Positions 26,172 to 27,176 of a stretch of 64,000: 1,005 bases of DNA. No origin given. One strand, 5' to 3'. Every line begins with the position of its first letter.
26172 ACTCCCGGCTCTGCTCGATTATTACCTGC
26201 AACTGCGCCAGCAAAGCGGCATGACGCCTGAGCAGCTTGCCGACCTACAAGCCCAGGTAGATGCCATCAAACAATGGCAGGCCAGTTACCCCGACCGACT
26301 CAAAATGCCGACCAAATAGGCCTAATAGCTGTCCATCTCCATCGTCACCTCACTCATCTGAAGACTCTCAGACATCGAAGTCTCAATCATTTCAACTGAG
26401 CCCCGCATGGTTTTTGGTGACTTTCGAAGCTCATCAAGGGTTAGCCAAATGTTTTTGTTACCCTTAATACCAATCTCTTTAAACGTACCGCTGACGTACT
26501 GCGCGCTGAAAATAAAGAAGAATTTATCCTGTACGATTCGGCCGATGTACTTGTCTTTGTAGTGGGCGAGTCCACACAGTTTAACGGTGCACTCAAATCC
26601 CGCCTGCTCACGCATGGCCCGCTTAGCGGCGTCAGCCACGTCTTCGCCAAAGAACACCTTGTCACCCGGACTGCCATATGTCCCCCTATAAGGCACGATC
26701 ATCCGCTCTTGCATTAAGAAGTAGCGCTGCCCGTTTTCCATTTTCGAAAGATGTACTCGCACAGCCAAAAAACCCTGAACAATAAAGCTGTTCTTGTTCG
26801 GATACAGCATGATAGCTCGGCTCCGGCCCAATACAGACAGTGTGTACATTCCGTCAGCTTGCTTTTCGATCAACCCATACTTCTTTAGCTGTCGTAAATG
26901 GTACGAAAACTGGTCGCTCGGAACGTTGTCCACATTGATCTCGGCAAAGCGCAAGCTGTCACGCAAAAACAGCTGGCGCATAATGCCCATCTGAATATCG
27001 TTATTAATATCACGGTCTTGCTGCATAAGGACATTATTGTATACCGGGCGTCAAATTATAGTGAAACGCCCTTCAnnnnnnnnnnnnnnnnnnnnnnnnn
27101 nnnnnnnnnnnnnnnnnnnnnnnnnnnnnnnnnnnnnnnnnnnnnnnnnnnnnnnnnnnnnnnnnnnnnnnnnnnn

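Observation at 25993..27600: Lower-GC islet with a wHTH-Nudix fusion (putative regulator) and a NUDIX hydrolase, each preceded by the same GTGAA-N6-TTCAC palindrome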

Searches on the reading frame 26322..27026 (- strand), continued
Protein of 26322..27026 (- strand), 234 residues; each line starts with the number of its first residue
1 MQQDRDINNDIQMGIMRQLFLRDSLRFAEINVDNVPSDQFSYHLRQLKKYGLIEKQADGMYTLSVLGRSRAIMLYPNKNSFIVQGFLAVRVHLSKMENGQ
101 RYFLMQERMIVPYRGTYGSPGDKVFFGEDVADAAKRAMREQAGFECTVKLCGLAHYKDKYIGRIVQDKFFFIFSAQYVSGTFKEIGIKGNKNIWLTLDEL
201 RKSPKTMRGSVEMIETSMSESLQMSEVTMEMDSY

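Call 27: fold_search(model_id=the predicted structure, library=pdb)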
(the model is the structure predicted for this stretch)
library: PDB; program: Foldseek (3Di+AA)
matches with E <= 10: 1796; with E <= 0.001: 543
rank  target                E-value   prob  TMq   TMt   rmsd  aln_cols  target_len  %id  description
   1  3cng_B                3.6e-09  1.00  0.46  0.59   6.3       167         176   17  Crystal structure of NUDIX hydrolase from Nitrosomonas europaea (released 2008-04-08)
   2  3cng_C                4.5e-09  1.00  0.45  0.57   6.6       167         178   18  Crystal structure of NUDIX hydrolase from Nitrosomonas europaea (released 2008-04-08)
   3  3gz8_C                3.9e-08  1.00  0.48  0.70   3.3       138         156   16  Cocrystal structure of NUDIX domain of Shewanella oneidensis NrtR complexed with ADP ribose (released 2009-06-09)
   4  4n1u_B                4.1e-08  1.00  0.50  0.73   2.9       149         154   16  Structure of human MTH1 in complex with TH588 (released 2014-04-16)
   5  3id9_B                4.6e-08  1.00  0.40  0.68   4.5       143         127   18  Crystal structure of a MutT/NUDIX family protein from Bacillus thuringiensis (released 2009-09-08)
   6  6ehh_D                5.6e-08  1.00  0.50  0.73   2.9       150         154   21  Crystal structure of mouse MTH1 mutant L116M with inhibitor TH588 (released 2018-01-10)
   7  3cng_A                5.9e-08  1.00  0.46  0.59   6.2       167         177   18  Crystal structure of NUDIX hydrolase from Nitrosomonas europaea (released 2008-04-08)
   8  6qvo_B                7.5e-08  1.00  0.50  0.74   3.0       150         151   16  Crystal structure of human MTH1 in complex with N6-methyl-dAMP (released 2020-03-18)
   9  3q93_A                7.5e-08  1.00  0.50  0.73   3.1       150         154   16  Crystal Structure of Human 8-oxo-dGTPase (MTH1) (released 2011-03-02)
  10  5mzf_B                7.5e-08  1.00  0.50  0.69   6.0       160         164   19  Crystal structure of dog MTH1 protein (released 2018-01-10)
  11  6gll_B                8.0e-08  1.00  0.49  0.69   3.8       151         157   15  Crystal structure of hMTH1 N33A in complex with LW14 in the presence of acetate (released 2019-02-20)
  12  5mzf_A                8.5e-08  1.00  0.47  0.68   3.7       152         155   17  Crystal structure of dog MTH1 protein (released 2018-01-10)
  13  6gls_B                9.6e-08  1.00  0.47  0.67   3.9       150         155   15  Crystal structure of hMTH1 N33G in complex with TH scaffold 1 in the absence of acetate (released 2019-02-20)
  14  5bs6_A                1.0e-07  1.00  0.46  0.48   3.4       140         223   21  Apo structure of transcriptional factor AraR from Bacteroides thetaiotaomicron VPI (released 2015-06-17)
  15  6glp_A                1.0e-07  1.00  0.45  0.65   4.3       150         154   14  Crystal structure of hMTH1 N33G in complex with LW14 in the presence of acetate (released 2019-02-20)
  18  5bs6_B                1.2e-07  1.00  0.44  0.46   3.2       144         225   19  Apo structure of transcriptional factor AraR from Bacteroides thetaiotaomicron VPI (released 2015-06-17)
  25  3gz8_A                1.6e-07  1.00  0.48  0.71   3.3       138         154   17  Cocrystal structure of NUDIX domain of Shewanella oneidensis NrtR complexed with ADP ribose (released 2009-06-09)
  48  5bs6_D                3.5e-07  1.00  0.44  0.45   3.2       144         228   19  Apo structure of transcriptional factor AraR from Bacteroides thetaiotaomicron VPI (released 2015-06-17)
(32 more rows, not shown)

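Call 30: search_protein_families(library=ncbifam, proteins=[window:26322-27026:-], max_evalue=0.01)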
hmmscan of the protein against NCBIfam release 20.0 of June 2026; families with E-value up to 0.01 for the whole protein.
window:26322-27026:- (234 aa): 1 family
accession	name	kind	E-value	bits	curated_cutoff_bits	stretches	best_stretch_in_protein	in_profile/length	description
NF003790.0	PRK05379.2-2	equivalog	0.0014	17.8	403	1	85-206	212-338/354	bifunctional nicotinamide mononucleotide adenylyltransferase/ADP-ribose pyrophosphatase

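Call 47: search_protein_representatives(protein=window:26322-27026:-)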
Query: 234 residues. Proteins with E-value up to 0.001 (for the whole library): 748; up to 1e-10: 256; up to 1e-30: 9. The best 150 are listed.
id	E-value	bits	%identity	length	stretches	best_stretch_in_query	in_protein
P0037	9.7e-69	247.4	53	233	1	7-234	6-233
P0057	5.5e-62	225.3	47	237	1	6-233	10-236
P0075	8.1e-59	215.0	47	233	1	1-234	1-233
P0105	1.8e-48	181.1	40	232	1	5-222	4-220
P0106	5.1e-48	179.7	42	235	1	9-226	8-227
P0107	1.2e-47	178.5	43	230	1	6-234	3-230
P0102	2.8e-41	157.6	41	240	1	7-234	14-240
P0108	2.3e-31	125.2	39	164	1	71-234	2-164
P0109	3.5e-31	124.6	36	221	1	9-227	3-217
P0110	2.6e-30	121.8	35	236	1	9-224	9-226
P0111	4.2e-30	121.1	34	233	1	9-213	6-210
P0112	4.3e-28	114.5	34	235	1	9-213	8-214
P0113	5.0e-28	114.3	35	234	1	10-205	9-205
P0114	1.2e-27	113.1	32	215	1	23-213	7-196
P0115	8.5e-27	110.3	33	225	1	10-210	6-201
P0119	7.5e-26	107.2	31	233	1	4-232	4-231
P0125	1.4e-24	103.0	30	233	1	10-226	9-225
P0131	3.1e-23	98.6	29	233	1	11-234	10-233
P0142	6.8e-22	94.3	29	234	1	10-227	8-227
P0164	2.9e-19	85.7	26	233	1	9-215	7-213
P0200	2.6e-16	76.0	26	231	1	11-230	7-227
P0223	6.6e-15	71.4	25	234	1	10-201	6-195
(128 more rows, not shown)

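Call 48: list_cluster_members(proteins=[P0105, P0110, P0113, P0119, P0125, P0131, P0142, P0164, P0200, P0223])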
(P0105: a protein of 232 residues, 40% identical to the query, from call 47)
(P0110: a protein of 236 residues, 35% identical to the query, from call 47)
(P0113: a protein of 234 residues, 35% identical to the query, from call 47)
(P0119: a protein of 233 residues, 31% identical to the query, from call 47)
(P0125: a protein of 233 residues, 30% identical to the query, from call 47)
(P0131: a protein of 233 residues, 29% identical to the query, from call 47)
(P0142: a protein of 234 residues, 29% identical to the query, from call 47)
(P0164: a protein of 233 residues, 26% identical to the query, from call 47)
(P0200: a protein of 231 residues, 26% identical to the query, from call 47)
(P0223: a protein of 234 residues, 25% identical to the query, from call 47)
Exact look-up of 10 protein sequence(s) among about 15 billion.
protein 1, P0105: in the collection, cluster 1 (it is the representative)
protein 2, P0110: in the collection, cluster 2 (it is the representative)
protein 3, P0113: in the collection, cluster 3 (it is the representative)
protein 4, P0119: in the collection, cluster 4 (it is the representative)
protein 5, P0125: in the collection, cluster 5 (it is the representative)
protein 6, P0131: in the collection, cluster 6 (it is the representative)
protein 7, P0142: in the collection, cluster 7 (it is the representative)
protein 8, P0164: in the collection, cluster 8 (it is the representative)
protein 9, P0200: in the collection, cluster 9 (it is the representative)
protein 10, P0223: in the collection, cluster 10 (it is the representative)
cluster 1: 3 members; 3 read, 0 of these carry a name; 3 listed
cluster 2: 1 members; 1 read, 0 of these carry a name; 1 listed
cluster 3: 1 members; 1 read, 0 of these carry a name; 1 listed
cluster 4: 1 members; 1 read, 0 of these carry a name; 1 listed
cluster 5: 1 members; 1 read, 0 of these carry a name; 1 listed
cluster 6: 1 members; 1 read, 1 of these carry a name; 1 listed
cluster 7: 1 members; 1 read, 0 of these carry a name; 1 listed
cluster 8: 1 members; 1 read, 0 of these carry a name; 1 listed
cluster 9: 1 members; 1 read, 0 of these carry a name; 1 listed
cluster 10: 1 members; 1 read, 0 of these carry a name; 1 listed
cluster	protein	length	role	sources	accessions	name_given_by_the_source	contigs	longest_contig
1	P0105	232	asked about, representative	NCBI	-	-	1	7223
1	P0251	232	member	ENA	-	-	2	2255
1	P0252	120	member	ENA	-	-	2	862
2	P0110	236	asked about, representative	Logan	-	-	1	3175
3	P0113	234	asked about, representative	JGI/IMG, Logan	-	-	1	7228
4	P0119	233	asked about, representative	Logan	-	-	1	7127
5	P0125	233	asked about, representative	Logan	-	-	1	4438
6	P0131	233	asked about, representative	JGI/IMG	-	8-oxo-dGTP pyrophosphatase MutT (NUDIX family)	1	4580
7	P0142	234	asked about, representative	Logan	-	-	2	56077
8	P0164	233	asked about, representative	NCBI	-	-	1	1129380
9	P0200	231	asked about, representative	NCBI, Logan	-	-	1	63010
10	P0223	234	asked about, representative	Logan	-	-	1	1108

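Call 51: find_encoding_contigs(protein=P0164, flank=3000, max_places=2)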
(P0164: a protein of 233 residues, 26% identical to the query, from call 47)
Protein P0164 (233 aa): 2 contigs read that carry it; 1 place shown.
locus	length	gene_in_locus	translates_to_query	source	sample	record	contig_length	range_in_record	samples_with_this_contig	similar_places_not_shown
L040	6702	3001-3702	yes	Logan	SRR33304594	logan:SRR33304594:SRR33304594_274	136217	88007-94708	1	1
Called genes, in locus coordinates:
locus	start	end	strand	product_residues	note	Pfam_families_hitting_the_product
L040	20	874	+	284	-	PF00106:adh_short, PF23441:SDR (weak), PF02719:Polysacc_synt_2 (faint), PF08659:KR, PF13561:adh_short_C2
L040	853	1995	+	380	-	PF01702:TGT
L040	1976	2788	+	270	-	PF07091:FmrO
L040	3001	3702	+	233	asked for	PF24038:DUF7347 (weak), PF00293:NUDIX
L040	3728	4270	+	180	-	PF22769:DCD, PF00692:dUTPase (weak)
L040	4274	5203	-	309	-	PF01636:APH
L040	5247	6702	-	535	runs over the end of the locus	PF02367:TsaE (faint), PF00005:ABC_tran, PF00448:SRP54 (faint), PF02463:SMC_N (faint), PF05729:NACHT (faint), PF13191:AAA_16 (faint), PF13304:AAA_21 (weak), PF00005:ABC_tran, +5 more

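Call 52: find_encoding_contigs(protein=P0142, flank=3000, max_places=2)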
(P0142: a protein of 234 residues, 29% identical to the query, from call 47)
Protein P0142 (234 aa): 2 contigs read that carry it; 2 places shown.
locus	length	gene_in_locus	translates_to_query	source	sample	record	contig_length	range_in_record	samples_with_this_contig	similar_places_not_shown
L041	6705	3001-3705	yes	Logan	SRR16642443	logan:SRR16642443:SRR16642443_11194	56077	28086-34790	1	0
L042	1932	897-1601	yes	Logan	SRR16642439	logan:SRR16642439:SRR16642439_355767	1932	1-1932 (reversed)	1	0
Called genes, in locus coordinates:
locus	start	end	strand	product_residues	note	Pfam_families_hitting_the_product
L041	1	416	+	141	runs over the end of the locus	PF03946:Ribosomal_L11_N, PF00298:Ribosomal_L11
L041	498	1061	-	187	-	PF22769:DCD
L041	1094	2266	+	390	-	PF00464:SHMT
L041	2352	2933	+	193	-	PF02777:Sod_Fe_C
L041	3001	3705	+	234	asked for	PF00293:NUDIX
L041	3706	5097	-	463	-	PF13567:DUF4131, PF03772:Competence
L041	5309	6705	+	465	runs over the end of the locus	-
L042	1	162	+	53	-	?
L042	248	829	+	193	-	PF02777:Sod_Fe_C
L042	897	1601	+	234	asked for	PF00293:NUDIX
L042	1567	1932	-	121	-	?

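Call 56: find_encoding_contigs(protein=P0200, flank=3000, max_places=1)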
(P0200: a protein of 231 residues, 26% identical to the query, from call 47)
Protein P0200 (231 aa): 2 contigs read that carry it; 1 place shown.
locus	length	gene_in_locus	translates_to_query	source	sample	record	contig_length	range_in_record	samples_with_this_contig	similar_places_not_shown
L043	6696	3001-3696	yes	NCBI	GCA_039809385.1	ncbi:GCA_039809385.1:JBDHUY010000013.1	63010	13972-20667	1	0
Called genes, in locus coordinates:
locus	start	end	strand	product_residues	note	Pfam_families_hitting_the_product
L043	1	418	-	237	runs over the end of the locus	PF04452:Methyltrans_RNA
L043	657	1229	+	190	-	PF08123:DOT1 (faint), PF13489:Methyltransf_23 (weak), PF13649:Methyltransf_25 (weak)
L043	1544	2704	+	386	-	PF01702:TGT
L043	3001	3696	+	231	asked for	PF14947:HTH_45 (weak), PF00293:NUDIX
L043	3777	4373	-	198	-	PF01327:Pep_deformylase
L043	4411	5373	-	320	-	PF03462:PCRF, PF00472:RF-1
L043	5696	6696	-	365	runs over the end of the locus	PF13439:Glyco_transf_4, PF00534:Glycos_transf_1, PF13692:Glyco_trans_1_4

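Call 57: find_encoding_contigs(protein=P0113, flank=3000, max_places=1)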
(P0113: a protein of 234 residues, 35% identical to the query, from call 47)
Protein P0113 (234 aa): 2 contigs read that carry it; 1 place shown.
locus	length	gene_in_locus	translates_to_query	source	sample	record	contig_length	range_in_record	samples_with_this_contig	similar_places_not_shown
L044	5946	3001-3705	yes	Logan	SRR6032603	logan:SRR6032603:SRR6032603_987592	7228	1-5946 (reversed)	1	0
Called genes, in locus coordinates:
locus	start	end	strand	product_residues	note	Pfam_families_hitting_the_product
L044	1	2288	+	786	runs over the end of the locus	PF00912:Transgly, PF00905:Transpeptidase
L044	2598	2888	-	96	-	-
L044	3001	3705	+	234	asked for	PF00293:NUDIX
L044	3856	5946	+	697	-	?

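Call 58: find_encoding_contigs(protein=P0119, flank=3000, max_places=1)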
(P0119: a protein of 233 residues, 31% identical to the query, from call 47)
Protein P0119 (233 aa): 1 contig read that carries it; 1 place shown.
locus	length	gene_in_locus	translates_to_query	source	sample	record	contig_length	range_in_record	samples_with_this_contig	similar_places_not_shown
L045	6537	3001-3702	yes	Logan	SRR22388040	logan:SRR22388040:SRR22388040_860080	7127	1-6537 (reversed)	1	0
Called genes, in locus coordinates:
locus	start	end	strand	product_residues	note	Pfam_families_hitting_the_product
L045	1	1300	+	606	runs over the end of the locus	PF13230:GATase_4 (weak), PF13522:GATase_6, PF13537:GATase_7, PF01380:SIS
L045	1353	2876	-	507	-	PF00117:GATase, PF02540:NAD_synthase (faint), PF00958:GMP_synt_C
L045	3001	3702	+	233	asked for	PF00293:NUDIX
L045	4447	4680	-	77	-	-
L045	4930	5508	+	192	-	PF07929:PRiA4_ORF3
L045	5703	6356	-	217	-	PF08843:AbiEii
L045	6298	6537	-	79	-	?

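Call 74: search_protein_families(library=pfam, alignment_id=A3, max_evalue=0.001)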
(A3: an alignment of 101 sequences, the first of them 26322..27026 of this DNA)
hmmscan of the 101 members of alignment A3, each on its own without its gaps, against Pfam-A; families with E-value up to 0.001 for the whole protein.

A. member 1, window:26322-27026:- (234 aa): 2 families
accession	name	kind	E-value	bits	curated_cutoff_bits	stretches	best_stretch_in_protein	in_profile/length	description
PF00293.34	NUDIX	-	3e-08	34.2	21.1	1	97-205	11-122/134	NUDIX domain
PF24038.1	DUF7347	-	0.00019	22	27.6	1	7-68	8-71/77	Domain of unknown function (DUF7347)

B. families by the number of members that match (of 101 scanned): 18 families
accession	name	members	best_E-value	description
PF00293.34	NUDIX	97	6.7e-18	NUDIX domain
PF24038.1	DUF7347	57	9.4e-11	Domain of unknown function (DUF7347)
PF14947.12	HTH_45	48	1.4e-07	Winged helix-turn-helix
PF14815.12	NUDIX_4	5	4.6e-05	NUDIX domain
PF25213.1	HVO_A0261_N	4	0.00011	HVO_A0261 N-terminal domain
PF13412.12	HTH_24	3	8.3e-07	Winged helix-turn-helix DNA-binding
PF13601.12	HTH_34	3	0.00013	Winged helix DNA-binding domain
PF12840.13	HTH_20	2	6.8e-10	Helix-turn-helix domain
PF01022.26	HTH_5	1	2.4e-06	Bacterial regulatory protein, arsR family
PF18918.5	DUF5669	1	0.00022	Family of unknown function (DUF5669)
PF14338.12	Mrr_N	1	0.00025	Mrr N-terminal domain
PF13338.12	AbiEi_4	1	0.00026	Transcriptional regulator, AbiEi antitoxin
PF09588.16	YqaJ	1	0.00032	YqaJ-like viral recombinase domain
PF22327.2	Nudt16-like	1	0.0004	U8 snoRNA-decapping enzyme-like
PF04182.18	B-block_TFIIIC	1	0.00069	B-block binding subunit of TFIIIC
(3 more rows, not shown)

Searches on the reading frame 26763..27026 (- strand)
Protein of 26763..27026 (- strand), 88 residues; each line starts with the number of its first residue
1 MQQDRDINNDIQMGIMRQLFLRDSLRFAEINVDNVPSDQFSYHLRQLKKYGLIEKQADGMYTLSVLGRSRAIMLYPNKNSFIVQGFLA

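Call 43: search_solved_structures(query=A2, max_evalue=5)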
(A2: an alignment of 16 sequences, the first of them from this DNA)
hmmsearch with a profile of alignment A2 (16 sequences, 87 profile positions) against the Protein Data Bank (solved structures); distinct sequences matched with E-value up to 5: 15.
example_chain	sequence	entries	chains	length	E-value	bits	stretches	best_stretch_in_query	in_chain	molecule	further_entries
1u2w_A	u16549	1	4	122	0.011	18.9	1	11-68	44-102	Cadmium efflux system accessory protein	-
3f72_A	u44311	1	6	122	0.014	18.5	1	11-68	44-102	Cadmium efflux system accessory protein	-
7fby_A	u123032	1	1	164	0.19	14.9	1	4-56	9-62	Transcriptional regulatory protein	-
6j05_A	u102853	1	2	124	0.19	14.9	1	33-61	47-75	Transcriptional regulator ArsR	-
5duk_A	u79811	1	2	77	0.19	14.9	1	21-61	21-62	putative DNA binding protein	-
9w4v_A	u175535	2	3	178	0.22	14.7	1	4-56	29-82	Uncharacterized HTH-type transcriptional regulator PH0140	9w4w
9wvg_C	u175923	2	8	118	0.27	14.4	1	12-75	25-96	Uncharacterized HTH-type transcriptional regulator YdzF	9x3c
4rs8_A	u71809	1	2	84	0.33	14.1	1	12-71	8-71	AspA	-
5gkk_A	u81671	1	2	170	0.57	13.4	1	38-68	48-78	Putative homing endonuclease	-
8qkf_A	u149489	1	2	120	0.64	13.2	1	13-59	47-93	ArsR family transcriptional regulator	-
2efq_A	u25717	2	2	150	0.96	12.6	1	8-53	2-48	150aa long hypothetical transcriptional regulator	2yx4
2e7w_A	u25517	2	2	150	1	12.6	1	8-53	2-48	150aa long hypothetical transcriptional regulator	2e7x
2efo_A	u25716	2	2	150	1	12.6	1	8-53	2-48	150aa long hypothetical transcriptional regulator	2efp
2pmh_A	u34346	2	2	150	1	12.6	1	8-53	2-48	150aa long hypothetical transcriptional regulator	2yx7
2efn_A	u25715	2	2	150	1.2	12.3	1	8-53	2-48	150aa long hypothetical transcriptional regulator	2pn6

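Call 49: predict_structure(alignment_id=A2)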
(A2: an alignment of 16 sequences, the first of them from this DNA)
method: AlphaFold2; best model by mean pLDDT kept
length: 88 residues; sequences in the alignment: 16
mean_pLDDT: 82.1   pTM: 0.69
mean pLDDT of the five models: 82.1, 80.9, 80.8, 80.1, 77.2
residues with pLDDT >= 90: 36; 70-90: 34; 50-70: 13; < 50: 5
segments of 3 or more residues with pLDDT < 50: 1-4
pLDDT, mean of each block of 10 residues (from residue 1): 55 90 90 85 92 93 91 77 60
secondary structure, 60 per line:
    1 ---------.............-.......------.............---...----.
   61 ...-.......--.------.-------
elements in order: H10-22 E24-26 H27-30 H37-49 E53-55 E60-63 H65-71

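Call 54: fold_search(model_id=the predicted structure, library=pdb)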
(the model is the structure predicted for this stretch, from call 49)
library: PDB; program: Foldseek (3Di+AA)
matches with E <= 10: 1562; with E <= 0.001: 0
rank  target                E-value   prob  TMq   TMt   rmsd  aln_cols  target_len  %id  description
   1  5k5q_C                1.0e-02  1.00  0.65  0.63   5.9        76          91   21  Structure of AspA-DNA complex: novel centromere bindng protein-centromere complex (released 2016-06-01)
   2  5k5q_D                1.3e-02  1.00  0.65  0.63   4.6        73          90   22  Structure of AspA-DNA complex: novel centromere bindng protein-centromere complex (released 2016-06-01)
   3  3f72_C                1.5e-02  1.00  0.67  0.58   2.0        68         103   25  Crystal Structure of the Staphylococcus aureus pI258 CadC Metal Binding Site 2 Mutant (released 2009-04-07)
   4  5k5q_A                1.5e-02  1.00  0.66  0.65   5.1        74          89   22  Structure of AspA-DNA complex: novel centromere bindng protein-centromere complex (released 2016-06-01)
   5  5hs9_B                1.5e-02  1.00  0.56  0.54   1.9        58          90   22  Crystal structure of the quinone-bound YodB from B. subtilis (released 2016-08-17)
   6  7kym_B                1.6e-02  1.00  0.68  0.43   1.9        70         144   17  Crystal structure of the MarR family transcriptional regulator from Bradyrhizobium japonicum (released 2021-12-15)
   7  3b73_B                1.9e-02  1.00  0.62  0.61   3.4        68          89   16  Crystal structure of the PhiH1 repressor-like protein from Haloarcula marismortui (released 2007-11-13)
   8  2zkz_A                2.1e-02  1.00  0.61  0.63   1.9        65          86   15  Crystal structure of the transcriptional repressor PagR of Bacillus anthracis (released 2009-04-07)
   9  2pex_A                2.4e-02  1.00  0.60  0.40   1.4        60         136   23  Structure of reduced C22S OhrR from Xanthamonas Campestris (released 2007-12-11)
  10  4rs8_B                2.7e-02  1.00  0.64  0.68   1.7        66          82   21  Apo structure of novel pNOB8 plasmid centromere binding protein (released 2015-09-16)
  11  5x12                  2.9e-02  1.00  0.56  0.30   3.9        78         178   17  Crystal structure of Bacillus subtilis PadR (released 2017-11-22)
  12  3f72_A                3.2e-02  1.00  0.67  0.56   1.8        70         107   24  Crystal Structure of the Staphylococcus aureus pI258 CadC Metal Binding Site 2 Mutant (released 2009-04-07)
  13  4hbl_D                3.2e-02  1.00  0.57  0.35   2.2        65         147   20  Crystal structure of AbfR of Staphylococcus epidermidis (released 2013-01-02)
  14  3vb2_B                3.4e-02  1.00  0.70  0.47   1.4        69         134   19  Crystal Structure of the Reduced Form of MarR from E.coli (released 2013-01-30)
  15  5k5q_B                3.4e-02  1.00  0.65  0.63   4.6        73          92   22  Structure of AspA-DNA complex: novel centromere bindng protein-centromere complex (released 2016-06-01)
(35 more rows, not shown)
